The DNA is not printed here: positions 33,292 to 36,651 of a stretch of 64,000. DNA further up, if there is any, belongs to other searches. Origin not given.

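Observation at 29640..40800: Low-GC compositional island spanning RHS C-terminal toxin domain, orphan modules and lanthipeptide genes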

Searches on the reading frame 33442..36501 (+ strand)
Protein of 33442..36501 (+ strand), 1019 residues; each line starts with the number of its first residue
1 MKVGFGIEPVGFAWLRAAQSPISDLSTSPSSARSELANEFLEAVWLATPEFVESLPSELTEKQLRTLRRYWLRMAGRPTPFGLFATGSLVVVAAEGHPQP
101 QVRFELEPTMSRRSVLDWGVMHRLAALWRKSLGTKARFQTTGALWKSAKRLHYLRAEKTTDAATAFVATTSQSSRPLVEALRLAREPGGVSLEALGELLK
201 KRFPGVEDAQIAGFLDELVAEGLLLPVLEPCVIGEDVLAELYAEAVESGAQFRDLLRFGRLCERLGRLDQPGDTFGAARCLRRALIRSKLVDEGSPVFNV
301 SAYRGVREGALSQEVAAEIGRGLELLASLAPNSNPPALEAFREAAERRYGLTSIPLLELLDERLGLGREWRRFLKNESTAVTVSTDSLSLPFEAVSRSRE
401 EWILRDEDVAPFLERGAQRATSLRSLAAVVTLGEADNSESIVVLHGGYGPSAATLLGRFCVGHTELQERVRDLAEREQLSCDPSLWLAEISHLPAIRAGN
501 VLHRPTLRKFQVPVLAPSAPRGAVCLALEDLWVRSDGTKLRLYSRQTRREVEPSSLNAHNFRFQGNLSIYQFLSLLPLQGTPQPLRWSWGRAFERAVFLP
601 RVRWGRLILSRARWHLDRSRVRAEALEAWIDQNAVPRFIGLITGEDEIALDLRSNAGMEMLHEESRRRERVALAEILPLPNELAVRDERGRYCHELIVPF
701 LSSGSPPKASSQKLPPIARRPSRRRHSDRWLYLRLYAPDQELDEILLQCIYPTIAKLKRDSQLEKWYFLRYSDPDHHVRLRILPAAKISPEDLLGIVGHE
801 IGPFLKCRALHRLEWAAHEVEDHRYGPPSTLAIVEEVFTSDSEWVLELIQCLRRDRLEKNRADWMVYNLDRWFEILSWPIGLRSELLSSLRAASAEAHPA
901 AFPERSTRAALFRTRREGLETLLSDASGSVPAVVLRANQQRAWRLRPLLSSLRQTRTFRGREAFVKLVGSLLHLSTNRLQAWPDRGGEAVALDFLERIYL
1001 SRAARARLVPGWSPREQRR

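Call 6: search_protein_families(library=pfam, proteins=[window:33442-36501:+], max_evalue=0.01)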
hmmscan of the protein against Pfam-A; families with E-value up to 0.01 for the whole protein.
window:33442-36501:+ (1019 aa): 2 families
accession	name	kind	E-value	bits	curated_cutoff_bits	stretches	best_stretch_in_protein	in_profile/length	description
PF04738.18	Lant_dehydr_N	-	1.5e-94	317.9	28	1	39-661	4-649/649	Lantibiotic dehydratase, N terminus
PF14028.11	Lant_dehydr_C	-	2.2e-40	139.9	24.4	1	730-999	1-255/255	Lantibiotic biosynthesis dehydratase C-term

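Call 10: find_encoding_contigs(protein=window:33442-36501:+, flank=10000, max_places=6)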
Protein window:33442-36501:+ (1019 aa): no gene with exactly this product is on record in the collection.

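Call 13: find_homologous_proteins(query=window:33442-36501:+)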
Query window:33442-36501:+ (1019 aa): 319 proteins with E <= 0.001 among 8000 candidates; the best 120 are listed.
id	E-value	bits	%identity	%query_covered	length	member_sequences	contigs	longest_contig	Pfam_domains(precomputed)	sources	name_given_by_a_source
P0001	0.0e+0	2273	100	100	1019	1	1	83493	PF14028.12,PF04738.19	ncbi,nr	ncbi:MAG: lantibiotic dehydratase [Thermoanaerobaculia bacterium]|nr:lantibiotic dehydratase [Thermo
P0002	0.0e+0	1085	53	98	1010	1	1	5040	PF14028.12,PF04738.19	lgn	-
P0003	2.9e-100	355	30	98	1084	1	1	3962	PF14028.12,PF04738.19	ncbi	-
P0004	1.2e-98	350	30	95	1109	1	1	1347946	PF14028.12,PF04738.19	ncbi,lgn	ncbi:MAG: lantibiotic dehydratase [Caldilineaceae bacterium]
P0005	5.1e-98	348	32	95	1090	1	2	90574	PF14028.12,PF04738.19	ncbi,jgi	jgi:thiopeptide-type bacteriocin biosynthesis protein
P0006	6.0e-98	347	31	95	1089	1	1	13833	PF14028.12,PF04738.19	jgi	jgi:class I lanthipeptide synthase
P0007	3.0e-97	345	32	95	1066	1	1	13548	PF14028.12,PF04738.19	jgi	jgi:thiopeptide-type bacteriocin biosynthesis protein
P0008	1.0e-96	343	31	94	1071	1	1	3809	PF14028.12,PF04738.19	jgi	jgi:thiopeptide-type bacteriocin biosynthesis protein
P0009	1.1e-96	343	30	95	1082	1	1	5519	PF14028.12,PF04738.19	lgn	-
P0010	6.1e-96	341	33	95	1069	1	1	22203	PF14028.12,PF04738.19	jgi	jgi:thiopeptide-type bacteriocin biosynthesis protein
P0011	6.9e-96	340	31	95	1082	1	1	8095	PF14028.12,PF04738.19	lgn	-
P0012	5.3e-95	338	29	95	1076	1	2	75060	PF14028.12,PF04738.19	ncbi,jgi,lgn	jgi:thiopeptide-type bacteriocin biosynthesis protein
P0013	5.4e-95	338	32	95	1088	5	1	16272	PF14028.12,PF04738.19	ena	-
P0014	9.0e-95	337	31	95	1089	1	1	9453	PF14028.12,PF04738.19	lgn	-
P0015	2.2e-94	335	29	95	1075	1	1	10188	PF14028.12,PF04738.19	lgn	-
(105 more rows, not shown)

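Call 15: find_encoding_contigs(protein=P0002, flank=10000, max_places=4)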
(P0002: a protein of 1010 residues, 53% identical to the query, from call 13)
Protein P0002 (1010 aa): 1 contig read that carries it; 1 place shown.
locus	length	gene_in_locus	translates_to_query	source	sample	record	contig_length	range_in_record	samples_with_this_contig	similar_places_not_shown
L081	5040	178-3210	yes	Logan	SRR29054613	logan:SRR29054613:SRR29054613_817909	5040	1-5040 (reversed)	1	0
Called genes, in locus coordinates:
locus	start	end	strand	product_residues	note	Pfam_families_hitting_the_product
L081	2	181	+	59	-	?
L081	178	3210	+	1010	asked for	PF04738:Lant_dehydr_N, PF14028:Lant_dehydr_C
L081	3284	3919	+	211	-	-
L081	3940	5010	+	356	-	PF25919:BSH_CusB (faint), PF25917:BSH_RND, PF25973:BSH_CzcB (weak), PF25990:Beta-barrel_YknX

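Call 17: find_encoding_contigs(protein=P0123, flank=10000, max_places=6)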
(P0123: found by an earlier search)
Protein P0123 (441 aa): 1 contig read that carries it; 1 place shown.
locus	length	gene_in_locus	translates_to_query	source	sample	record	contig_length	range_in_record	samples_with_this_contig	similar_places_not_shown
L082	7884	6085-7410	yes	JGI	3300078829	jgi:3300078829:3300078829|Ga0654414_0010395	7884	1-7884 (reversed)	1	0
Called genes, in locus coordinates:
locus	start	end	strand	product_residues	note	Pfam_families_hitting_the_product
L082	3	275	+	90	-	?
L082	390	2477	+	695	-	PF02897:Peptidase_S9_N, PF00326:Peptidase_S9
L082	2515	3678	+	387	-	PF09925:DUF2157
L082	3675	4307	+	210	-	PF14345:GDYXXLXY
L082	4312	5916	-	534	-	PF01293:PEPCK_ATP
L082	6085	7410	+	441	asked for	PF01595:CNNM, PF00571:CBS (weak), PF03471:CorC_HlyC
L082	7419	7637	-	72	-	PF11127:YgaP-like_TM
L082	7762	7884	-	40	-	?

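Call 18: find_encoding_contigs(protein=P0122, flank=10000, max_places=6)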
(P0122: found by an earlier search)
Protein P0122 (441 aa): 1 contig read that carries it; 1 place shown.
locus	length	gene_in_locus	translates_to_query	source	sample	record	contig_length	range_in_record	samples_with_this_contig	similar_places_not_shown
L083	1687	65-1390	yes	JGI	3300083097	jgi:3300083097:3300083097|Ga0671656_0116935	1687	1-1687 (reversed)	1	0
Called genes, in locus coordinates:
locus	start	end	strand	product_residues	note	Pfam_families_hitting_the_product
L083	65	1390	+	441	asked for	PF01595:CNNM, PF00571:CBS (weak), PF03471:CorC_HlyC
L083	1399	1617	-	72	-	PF11127:YgaP-like_TM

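Call 41: search_protein_families(library=ncbifam, proteins=[window:33442-36501:+], max_evalue=0.1)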
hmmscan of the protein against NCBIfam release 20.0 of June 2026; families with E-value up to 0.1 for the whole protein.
window:33442-36501:+ (1019 aa): 1 family
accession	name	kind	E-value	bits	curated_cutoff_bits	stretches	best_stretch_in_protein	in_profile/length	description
TIGR03891.1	thiopep_ocin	subfamily_domain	1.5e-38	133.2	48.45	1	730-999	1-263/263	thiopeptide-type bacteriocin biosynthesis protein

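Call 72: search_solved_structures(query=window:33442-36501:+, max_evalue=0.001)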
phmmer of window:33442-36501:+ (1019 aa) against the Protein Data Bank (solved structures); distinct sequences matched with E-value up to 0.001: 4.
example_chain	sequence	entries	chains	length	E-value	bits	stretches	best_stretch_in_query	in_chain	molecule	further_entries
9g04_A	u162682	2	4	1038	2.7e-25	91.8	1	63-936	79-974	Thiopeptide-type bacteriocin biosynthesis domain containing protein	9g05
5ehk_A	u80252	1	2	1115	4.6e-25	91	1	64-855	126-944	Lantibiotic dehydratase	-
6m7y_A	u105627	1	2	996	5.5e-23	84.2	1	336-855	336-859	Nisin biosynthesis protein NisB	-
4wd9_A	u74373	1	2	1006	5.6e-23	84.1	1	336-855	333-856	Nisin biosynthesis protein NisB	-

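Call 79: search_protein_families(library=pfam, proteins=[L081:3284-3919:+], max_evalue=0.01)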
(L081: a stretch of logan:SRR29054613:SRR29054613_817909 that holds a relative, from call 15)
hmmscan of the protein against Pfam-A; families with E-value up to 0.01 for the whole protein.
L081:3284-3919:+ (211 aa): 0 families
